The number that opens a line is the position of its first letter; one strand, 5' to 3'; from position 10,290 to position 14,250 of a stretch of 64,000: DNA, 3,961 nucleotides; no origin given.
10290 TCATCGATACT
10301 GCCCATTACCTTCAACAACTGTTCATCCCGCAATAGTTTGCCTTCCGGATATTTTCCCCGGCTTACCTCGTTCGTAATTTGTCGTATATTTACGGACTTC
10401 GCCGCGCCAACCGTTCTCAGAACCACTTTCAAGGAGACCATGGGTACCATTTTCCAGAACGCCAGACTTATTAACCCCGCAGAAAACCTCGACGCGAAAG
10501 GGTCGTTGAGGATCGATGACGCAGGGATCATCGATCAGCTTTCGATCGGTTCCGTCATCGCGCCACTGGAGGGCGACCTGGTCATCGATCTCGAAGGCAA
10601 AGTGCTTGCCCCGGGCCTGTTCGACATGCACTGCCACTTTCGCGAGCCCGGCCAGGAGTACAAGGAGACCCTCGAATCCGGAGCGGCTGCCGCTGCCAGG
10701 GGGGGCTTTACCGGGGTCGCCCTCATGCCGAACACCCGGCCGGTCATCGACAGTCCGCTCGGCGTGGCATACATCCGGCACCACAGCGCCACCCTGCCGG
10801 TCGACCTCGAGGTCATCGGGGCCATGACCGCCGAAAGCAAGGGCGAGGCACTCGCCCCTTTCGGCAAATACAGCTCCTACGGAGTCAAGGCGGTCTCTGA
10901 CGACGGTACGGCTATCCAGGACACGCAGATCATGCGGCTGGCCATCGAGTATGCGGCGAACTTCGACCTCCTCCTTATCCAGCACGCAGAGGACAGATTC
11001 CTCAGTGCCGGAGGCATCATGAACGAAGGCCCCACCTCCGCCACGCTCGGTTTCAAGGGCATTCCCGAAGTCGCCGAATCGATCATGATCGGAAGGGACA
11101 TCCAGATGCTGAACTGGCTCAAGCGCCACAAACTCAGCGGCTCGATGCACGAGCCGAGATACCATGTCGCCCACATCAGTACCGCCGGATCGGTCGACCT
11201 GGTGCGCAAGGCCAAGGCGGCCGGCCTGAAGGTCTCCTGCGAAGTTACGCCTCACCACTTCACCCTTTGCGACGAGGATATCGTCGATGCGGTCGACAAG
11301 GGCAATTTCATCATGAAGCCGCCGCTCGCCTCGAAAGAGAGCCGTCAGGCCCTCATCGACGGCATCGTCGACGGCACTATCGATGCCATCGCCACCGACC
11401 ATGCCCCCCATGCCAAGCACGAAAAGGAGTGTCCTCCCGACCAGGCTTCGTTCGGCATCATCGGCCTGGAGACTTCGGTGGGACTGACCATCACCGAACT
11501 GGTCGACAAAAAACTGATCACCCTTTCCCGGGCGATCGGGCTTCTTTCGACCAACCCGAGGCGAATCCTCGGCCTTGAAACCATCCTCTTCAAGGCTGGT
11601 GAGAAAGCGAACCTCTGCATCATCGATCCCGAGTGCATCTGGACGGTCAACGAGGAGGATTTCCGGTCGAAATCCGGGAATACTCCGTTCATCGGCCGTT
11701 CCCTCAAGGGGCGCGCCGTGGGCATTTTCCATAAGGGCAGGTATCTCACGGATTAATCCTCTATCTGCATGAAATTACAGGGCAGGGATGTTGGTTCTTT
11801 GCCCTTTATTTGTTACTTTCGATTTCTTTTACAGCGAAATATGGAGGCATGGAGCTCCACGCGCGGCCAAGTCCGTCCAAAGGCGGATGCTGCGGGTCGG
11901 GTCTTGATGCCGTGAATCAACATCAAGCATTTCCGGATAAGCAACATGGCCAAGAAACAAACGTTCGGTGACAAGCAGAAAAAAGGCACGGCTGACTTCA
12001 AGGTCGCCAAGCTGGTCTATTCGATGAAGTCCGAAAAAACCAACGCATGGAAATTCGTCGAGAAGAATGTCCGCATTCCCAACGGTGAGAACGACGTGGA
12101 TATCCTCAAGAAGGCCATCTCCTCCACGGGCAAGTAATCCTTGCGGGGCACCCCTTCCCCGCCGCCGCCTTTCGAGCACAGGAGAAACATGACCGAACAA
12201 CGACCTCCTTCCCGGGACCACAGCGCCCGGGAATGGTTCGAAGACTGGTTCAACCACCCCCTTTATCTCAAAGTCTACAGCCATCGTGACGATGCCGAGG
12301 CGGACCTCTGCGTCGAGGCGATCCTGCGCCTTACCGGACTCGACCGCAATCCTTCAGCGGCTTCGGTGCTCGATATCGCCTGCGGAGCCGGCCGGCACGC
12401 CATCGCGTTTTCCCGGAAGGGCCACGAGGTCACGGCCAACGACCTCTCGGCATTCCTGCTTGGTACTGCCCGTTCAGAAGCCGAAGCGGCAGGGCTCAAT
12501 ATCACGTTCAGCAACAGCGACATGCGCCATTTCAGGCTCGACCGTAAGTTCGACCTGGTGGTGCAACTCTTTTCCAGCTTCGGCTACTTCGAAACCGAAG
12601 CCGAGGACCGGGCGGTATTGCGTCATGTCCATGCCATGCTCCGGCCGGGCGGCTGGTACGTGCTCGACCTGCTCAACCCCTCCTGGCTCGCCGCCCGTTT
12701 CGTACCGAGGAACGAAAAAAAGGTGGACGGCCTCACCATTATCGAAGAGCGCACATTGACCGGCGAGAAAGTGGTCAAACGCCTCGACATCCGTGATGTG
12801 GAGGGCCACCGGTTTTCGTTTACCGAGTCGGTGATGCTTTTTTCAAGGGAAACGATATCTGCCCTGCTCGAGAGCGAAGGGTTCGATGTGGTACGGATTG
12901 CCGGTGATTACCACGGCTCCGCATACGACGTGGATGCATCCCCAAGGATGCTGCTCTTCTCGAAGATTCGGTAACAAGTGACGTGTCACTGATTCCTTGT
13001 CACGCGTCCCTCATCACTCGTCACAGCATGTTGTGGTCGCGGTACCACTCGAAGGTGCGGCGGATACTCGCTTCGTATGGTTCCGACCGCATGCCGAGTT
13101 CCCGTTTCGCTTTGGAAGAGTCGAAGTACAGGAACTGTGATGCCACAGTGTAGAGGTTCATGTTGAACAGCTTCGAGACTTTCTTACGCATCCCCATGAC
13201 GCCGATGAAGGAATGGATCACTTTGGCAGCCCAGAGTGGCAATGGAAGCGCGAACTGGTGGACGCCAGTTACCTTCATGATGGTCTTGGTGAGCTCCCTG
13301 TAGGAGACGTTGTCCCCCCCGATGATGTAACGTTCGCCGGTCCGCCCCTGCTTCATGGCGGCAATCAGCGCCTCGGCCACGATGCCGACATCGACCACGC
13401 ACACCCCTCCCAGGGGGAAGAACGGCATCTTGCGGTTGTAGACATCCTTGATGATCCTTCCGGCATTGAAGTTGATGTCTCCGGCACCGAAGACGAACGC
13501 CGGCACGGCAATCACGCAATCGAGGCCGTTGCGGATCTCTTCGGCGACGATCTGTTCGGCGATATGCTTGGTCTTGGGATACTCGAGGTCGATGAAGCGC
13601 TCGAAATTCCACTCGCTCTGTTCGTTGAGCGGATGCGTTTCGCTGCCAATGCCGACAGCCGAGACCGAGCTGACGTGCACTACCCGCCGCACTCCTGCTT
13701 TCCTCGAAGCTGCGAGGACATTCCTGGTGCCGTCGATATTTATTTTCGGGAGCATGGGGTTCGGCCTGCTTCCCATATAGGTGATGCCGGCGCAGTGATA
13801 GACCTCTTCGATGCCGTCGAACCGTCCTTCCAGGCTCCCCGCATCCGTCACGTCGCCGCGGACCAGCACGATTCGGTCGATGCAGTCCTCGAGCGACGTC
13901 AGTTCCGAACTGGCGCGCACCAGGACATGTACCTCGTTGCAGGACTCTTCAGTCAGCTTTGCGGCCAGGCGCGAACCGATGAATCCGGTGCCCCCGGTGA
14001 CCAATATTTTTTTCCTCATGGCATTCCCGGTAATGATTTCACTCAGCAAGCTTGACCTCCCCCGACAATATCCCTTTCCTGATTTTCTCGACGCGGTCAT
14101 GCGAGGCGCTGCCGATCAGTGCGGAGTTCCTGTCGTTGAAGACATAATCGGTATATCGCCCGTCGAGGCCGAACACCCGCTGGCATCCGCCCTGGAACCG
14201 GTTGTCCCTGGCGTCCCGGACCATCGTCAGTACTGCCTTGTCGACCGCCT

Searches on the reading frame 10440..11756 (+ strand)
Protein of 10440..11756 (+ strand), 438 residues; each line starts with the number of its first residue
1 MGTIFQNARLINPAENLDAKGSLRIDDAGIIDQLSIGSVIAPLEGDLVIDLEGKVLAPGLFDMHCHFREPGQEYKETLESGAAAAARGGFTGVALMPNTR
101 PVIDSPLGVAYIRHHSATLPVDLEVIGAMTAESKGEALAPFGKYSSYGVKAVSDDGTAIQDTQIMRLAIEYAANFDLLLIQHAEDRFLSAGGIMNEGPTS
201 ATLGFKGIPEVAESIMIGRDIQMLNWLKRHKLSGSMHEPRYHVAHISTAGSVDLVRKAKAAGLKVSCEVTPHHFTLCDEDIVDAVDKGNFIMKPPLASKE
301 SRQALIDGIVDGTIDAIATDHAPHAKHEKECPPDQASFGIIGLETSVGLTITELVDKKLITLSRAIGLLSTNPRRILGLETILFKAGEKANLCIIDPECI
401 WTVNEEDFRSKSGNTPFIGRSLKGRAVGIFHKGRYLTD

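Call 24: find_related_loci(query=window:10440-11753:+, collection=genome_contigs, flank=8000)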
Query window:10440-11753:+ (438 aa) in genome_contigs; peptide patterns used: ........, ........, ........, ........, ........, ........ (x = any residue, [..] = any of these).
168 stretches matched a pattern; 112 encode a relative of the query (tblastn E <= 1e-3); the best 80 are kept; 80 distinct loci.
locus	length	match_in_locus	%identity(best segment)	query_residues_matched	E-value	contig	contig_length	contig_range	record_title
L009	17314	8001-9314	90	1-438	0e+0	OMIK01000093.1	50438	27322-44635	Chlorobi bacterium Chlorobi_1 isolate AM_0510 genome assembly, contig: DGE0001AM2016_1_127397, whole genome shotgun sequ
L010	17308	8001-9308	90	1-436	0e+0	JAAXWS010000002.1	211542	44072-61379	MAG: Chlorobiaceae bacterium isolate W9_Combined_metabat2_034 W9_Combined_metabat2_034_NODE_30, whole genome shotgun seq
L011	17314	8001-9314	80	1-438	0e+0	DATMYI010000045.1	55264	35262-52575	MAG TPA_asm: Chlorobaculum sp. isolate SMAG_U13142 k141_60076, whole genome shotgun sequence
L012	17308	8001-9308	81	1-436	0e+0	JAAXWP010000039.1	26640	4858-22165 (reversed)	MAG: Chlorobiaceae bacterium isolate W9_Combined_metabat2_025 W9_Combined_metabat2_025_NODE_996, whole genome shotgun se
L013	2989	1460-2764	79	1-434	0e+0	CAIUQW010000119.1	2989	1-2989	MAG: uncultured Chlorobiales bacterium isolate LaPlata-15m-a_bin-602 genome assembly, contig: bin-602:119/457, whole gen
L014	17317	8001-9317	78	1-438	0e+0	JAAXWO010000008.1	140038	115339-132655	MAG: Chlorobiaceae bacterium isolate W9_Combined_metabat2_022 W9_Combined_metabat2_022_NODE_63, whole genome shotgun seq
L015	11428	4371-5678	81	1-436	0e+0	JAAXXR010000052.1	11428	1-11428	MAG: Chlorobiaceae bacterium isolate W9_Combined_metabat2_120 W9_Combined_metabat2_120_NODE_3195, whole genome shotgun s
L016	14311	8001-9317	78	1-438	0e+0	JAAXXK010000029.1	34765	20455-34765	MAG: Chlorobiaceae bacterium isolate W9_Combined_metabat2_098 W9_Combined_metabat2_098_NODE_683, whole genome shotgun se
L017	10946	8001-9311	77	1-436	0e+0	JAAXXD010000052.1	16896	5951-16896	MAG: Chlorobaculum sp. isolate W9_Combined_metabat2_063 W9_Combined_metabat2_063_NODE_1820, whole genome shotgun sequenc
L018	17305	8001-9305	78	1-434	0e+0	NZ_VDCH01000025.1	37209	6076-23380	Chlorobaculum thiosulfatiphilum strain DSM 249 NODE_25_length_37209_cov_13.7604, whole genome shotgun sequence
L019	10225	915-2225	77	1-436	0e+0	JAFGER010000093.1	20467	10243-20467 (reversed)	MAG: Chlorobiaceae bacterium isolate Zod_Metabat.1248 k87_12979310, whole genome shotgun sequence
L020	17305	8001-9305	76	1-435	0e+0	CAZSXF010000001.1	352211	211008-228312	MAG TPA_asm: uncultured Chlorobiaceae bacterium isolate SRP216815_co1_229 genome assembly, contig: NODE_28_length_352211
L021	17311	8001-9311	77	1-436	0e+0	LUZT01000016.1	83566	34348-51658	MAG: Chlorobiales bacterium Clorobi_01 Chlorobi_01_contig_2543, whole genome shotgun sequence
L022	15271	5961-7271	75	1-436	0e+0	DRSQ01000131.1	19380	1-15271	MAG TPA_asm: Chlorobaculum parvum isolate HyVt-633 HyVt-633_k295_24613, whole genome shotgun sequence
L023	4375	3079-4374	75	1-431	0e+0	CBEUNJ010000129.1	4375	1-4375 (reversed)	MAG TPA_asm: uncultured Chlorobaculum sp. isolate SRR13309661_binner123_Refined_1 genome assembly, contig: ERZ26778927.7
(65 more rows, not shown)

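Call 46: search_protein_families(library=pfam, proteins=[window:10440-11756:+], max_evalue=0.001)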
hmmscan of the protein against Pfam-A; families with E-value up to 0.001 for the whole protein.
window:10440-11756:+ (438 aa): 2 families
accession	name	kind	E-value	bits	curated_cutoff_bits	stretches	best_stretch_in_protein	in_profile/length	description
PF01979.26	Amidohydro_1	-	4e-16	59.6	25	1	56-417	2-326/345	Amidohydrolase family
PF07969.17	Amidohydro_3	-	1.3e-09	38.6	29.7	1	48-82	2-35/472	Amidohydrolase family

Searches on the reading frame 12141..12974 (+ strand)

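Call 46: search_protein_families(library=pfam, proteins=[window:12141-12974:+], max_evalue=0.001)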
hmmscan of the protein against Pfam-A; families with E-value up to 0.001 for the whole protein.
window:12141-12974:+ (277 aa): 9 families
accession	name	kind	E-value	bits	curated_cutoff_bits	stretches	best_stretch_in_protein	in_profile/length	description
PF13649.12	Methyltransf_25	-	1.1e-19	71.4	27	1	76-171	1-97/97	Methyltransferase domain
PF08241.18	Methyltransf_11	-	8.4e-13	49.2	21.2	1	77-174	1-94/95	Methyltransferase domain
PF13489.12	Methyltransf_23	-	3e-12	47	27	1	57-252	9-163/164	Methyltransferase domain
PF13847.12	Methyltransf_31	-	5.2e-11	42.9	27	1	72-186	3-121/145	Methyltransferase domain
PF08242.18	Methyltransf_12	-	4.6e-10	40.5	30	1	77-172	1-97/98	Methyltransferase domain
PF03848.20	TehB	-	3e-06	27.2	20.4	1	74-171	32-128/193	Tellurite resistance protein TehB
PF05401.17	NodS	-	4.5e-06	27.1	24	1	59-174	32-143/201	Nodulation protein S (NodS)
PF05175.20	MTS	-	5.9e-06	26.5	23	1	66-141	26-103/170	Methyltransferase small domain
PF01209.24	Ubie_methyltran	-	3.2e-05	23.8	20.1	1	72-174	47-151/233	ubiE/COQ5 methyltransferase family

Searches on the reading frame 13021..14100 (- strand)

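Call 46: search_protein_families(library=pfam, proteins=[window:13021-14100:-], max_evalue=0.001)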
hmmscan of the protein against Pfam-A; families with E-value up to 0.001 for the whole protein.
window:13021-14100:- (359 aa): 9 families
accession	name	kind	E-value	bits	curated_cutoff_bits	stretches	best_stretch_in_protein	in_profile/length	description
PF01073.25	3Beta_HSD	-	6e-29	101.4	22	1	33-251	1-231/280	3-beta hydroxysteroid dehydrogenase/isomerase family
PF01370.27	Epimerase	-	2.2e-27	96.4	20.9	1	32-261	1-240/240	NAD dependent epimerase/dehydratase family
PF07993.18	NAD_binding_4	-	1.7e-18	67.1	20.1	1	34-205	1-209/258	Male sterility protein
PF13460.12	NAD_binding_10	-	3.1e-17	63.5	27.2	1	36-201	1-144/184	NAD(P)H-binding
PF16363.11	GDP_Man_Dehyd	-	3.4e-15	56.8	27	1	33-161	1-144/332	GDP-mannose 4,6 dehydratase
PF02719.21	Polysacc_synt_2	-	2.7e-12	46.9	20.2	1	32-149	1-132/293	Polysaccharide biosynthesis protein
PF05368.20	NmrA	-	2.8e-07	30.9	27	1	28-150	1-112/298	NmrA-like family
PF04321.23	RmlD_sub_bind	-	8.6e-07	28.7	27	1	31-212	2-160/287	RmlD substrate binding domain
PF08659.16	KR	-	6.5e-05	23.4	22.6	1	32-148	3-139/180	KR domain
